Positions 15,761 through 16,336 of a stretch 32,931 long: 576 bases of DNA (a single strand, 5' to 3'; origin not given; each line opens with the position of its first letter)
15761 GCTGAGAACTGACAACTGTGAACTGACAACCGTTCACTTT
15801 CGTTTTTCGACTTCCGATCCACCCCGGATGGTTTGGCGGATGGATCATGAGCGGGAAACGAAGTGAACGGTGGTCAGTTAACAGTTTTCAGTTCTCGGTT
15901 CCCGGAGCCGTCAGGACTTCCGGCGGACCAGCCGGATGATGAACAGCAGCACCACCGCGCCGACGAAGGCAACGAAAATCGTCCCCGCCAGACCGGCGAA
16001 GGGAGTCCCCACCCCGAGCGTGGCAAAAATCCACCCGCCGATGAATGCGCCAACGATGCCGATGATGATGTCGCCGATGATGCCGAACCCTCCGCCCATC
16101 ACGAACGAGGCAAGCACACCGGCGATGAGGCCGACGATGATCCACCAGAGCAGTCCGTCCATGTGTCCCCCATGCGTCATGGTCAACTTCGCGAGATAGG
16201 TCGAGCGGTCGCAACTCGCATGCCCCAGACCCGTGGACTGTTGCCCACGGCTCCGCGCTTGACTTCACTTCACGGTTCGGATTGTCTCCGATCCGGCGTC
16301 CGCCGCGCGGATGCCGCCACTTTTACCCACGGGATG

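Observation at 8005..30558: Family of three MITE-like elements, each sitting at a gene 5' boundary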

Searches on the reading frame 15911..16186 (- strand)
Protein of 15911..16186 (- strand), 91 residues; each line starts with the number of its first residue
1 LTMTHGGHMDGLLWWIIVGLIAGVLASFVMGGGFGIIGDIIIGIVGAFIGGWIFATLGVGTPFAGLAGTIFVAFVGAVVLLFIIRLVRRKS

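Call 87: search_protein_families(library=pfam, proteins=[window:15911-16186:-], max_evalue=0.001)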
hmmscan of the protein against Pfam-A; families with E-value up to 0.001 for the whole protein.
window:15911-16186:- (91 aa): 1 family
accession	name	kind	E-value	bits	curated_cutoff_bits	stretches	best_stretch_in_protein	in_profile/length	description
PF04226.18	Transgly_assoc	-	2.3e-13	50.5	25.3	1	40-89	1-49/49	Transglycosylase associated protein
